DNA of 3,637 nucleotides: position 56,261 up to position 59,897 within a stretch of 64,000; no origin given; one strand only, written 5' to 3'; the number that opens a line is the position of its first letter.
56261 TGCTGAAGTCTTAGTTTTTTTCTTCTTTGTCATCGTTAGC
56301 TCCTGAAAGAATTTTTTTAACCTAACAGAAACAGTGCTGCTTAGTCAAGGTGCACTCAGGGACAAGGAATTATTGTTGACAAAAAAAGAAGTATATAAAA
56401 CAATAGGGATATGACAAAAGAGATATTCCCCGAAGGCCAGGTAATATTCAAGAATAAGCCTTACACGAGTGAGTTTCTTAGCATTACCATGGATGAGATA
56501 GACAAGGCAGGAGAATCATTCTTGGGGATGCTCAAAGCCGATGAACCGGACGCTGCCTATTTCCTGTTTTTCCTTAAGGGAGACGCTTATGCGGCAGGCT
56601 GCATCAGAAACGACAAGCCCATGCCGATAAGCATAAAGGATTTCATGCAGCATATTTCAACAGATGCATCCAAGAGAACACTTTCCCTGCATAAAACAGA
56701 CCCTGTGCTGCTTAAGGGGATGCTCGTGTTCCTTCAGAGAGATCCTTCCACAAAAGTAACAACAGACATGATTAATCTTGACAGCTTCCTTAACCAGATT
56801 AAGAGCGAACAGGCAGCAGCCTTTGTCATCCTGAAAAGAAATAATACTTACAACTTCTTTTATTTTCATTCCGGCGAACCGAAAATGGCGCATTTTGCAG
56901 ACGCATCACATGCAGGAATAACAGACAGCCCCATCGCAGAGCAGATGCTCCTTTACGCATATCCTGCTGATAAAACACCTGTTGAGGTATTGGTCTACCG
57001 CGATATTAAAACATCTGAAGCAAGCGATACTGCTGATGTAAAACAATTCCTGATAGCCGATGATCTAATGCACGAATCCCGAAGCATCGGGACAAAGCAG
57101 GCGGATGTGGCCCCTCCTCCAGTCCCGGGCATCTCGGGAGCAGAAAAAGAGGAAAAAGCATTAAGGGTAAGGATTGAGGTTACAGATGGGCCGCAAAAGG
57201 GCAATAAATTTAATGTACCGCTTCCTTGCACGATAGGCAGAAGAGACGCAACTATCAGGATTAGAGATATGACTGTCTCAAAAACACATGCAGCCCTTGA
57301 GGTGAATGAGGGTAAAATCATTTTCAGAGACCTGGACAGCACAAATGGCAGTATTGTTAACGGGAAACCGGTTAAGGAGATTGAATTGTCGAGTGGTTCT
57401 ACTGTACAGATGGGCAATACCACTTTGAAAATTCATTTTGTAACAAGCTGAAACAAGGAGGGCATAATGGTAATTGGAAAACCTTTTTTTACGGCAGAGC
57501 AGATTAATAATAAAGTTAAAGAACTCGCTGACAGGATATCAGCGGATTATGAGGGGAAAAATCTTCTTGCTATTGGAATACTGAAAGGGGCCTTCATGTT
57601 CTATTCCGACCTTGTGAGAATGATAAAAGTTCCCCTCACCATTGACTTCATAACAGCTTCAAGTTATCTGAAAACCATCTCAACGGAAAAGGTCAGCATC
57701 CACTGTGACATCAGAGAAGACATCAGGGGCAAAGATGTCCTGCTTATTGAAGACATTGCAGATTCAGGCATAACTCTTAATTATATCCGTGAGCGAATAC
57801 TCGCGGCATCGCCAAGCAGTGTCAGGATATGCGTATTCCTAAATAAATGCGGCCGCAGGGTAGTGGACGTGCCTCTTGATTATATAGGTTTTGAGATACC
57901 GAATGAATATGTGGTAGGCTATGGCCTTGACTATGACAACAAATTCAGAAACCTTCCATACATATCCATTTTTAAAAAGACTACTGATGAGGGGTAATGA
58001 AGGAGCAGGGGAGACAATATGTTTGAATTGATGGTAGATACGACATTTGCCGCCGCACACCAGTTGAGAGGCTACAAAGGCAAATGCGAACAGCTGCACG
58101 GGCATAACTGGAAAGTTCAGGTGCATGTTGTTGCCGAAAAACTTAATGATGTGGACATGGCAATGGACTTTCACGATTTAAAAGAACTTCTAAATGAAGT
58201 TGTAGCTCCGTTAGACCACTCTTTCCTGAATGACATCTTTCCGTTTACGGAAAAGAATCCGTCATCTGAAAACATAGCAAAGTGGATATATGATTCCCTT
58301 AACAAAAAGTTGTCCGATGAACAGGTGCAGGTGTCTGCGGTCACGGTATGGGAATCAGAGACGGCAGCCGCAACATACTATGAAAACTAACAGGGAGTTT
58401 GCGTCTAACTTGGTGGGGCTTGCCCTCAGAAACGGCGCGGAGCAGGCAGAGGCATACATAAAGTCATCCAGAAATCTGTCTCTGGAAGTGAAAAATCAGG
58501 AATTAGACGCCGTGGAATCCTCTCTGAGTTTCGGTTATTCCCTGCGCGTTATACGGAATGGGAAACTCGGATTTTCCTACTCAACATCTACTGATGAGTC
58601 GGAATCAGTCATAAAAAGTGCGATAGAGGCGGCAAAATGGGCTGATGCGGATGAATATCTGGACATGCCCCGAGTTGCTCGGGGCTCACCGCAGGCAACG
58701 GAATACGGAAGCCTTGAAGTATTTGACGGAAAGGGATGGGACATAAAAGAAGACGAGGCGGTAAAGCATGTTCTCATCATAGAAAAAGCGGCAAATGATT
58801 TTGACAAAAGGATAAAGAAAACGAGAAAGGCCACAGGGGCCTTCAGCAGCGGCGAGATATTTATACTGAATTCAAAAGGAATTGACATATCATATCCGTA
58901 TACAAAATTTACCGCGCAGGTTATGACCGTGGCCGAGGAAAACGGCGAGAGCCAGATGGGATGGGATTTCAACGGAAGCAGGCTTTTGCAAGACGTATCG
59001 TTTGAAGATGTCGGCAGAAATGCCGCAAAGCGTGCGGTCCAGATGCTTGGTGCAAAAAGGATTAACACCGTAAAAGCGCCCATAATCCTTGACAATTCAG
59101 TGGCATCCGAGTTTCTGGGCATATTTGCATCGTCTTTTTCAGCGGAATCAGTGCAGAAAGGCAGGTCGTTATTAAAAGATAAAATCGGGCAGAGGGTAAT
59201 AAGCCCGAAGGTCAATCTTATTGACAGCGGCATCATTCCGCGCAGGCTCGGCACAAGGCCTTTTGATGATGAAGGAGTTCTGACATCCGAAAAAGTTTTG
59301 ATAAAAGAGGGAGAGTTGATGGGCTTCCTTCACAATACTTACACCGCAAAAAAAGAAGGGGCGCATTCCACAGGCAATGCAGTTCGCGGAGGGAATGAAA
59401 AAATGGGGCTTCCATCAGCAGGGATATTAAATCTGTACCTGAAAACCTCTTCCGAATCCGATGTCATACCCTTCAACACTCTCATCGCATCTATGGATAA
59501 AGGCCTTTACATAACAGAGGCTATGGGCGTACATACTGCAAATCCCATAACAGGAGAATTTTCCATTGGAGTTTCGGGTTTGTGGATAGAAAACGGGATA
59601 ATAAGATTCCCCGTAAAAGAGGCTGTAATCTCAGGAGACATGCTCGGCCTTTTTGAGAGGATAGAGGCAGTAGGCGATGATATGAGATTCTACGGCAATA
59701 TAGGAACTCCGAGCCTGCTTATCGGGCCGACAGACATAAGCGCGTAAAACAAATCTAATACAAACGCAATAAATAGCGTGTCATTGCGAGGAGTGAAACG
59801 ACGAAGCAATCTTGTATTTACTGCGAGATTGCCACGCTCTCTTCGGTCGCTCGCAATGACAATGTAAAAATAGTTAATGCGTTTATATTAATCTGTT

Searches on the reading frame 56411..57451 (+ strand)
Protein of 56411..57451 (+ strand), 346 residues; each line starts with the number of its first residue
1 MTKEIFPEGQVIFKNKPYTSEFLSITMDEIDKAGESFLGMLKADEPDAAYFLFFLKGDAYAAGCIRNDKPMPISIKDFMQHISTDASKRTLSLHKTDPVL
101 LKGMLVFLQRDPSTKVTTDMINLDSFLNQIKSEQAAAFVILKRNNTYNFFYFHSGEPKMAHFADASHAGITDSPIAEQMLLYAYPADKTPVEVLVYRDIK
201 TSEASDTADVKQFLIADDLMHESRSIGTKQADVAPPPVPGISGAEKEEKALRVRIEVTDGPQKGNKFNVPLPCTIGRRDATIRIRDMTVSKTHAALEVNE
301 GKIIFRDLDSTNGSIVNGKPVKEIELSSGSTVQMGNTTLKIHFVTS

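Call 70: search_protein_families(library=pfam, proteins=[window:56411-57451:+], max_evalue=0.00001)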
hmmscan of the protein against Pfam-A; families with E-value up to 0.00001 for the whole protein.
window:56411-57451:+ (346 aa): 2 families
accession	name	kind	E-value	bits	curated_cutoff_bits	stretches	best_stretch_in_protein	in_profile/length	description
PF00498.31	FHA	-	4.3e-15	56.3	20.7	1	273-335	1-67/67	FHA domain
PF16697.10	Yop-YscD_cpl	-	6.7e-12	45.9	33.2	1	256-341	1-90/94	Inner membrane component of T3SS, cytoplasmic domain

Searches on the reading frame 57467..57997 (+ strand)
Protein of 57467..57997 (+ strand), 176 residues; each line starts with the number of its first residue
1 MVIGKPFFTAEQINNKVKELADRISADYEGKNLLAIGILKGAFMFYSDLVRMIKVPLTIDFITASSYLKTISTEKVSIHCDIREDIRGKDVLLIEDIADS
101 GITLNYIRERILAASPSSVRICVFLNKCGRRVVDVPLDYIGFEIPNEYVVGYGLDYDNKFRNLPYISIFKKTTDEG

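Call 70: search_protein_families(library=pfam, proteins=[window:57467-57997:+], max_evalue=0.00001)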
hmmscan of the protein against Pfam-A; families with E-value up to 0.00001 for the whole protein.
window:57467-57997:+ (176 aa): 1 family
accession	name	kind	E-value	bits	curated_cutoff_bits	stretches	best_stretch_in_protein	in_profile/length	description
PF00156.33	Pribosyltran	-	5.8e-25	87.9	26.3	1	11-156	3-157/158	Phosphoribosyl transferase domain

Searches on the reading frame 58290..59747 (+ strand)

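Call 70: search_protein_families(library=pfam, proteins=[window:58290-59747:+], max_evalue=0.00001)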
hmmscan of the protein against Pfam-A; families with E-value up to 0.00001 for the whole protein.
window:58290-59747:+ (485 aa): 3 families
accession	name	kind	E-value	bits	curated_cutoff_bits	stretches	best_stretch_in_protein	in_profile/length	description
PF19289.4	PmbA_TldD_3rd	-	2.5e-73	246.3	22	1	262-483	3-218/220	PmbA/TldA metallopeptidase C-terminal domain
PF19290.4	PmbA_TldD_2nd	-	2.3e-17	63.8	20.9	1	149-253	3-109/109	PmbA/TldA metallopeptidase central domain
PF01523.21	PmbA_TldD_1st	-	8e-15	55.2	20.9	1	53-115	1-62/65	PmbA/TldA metallopeptidase domain 1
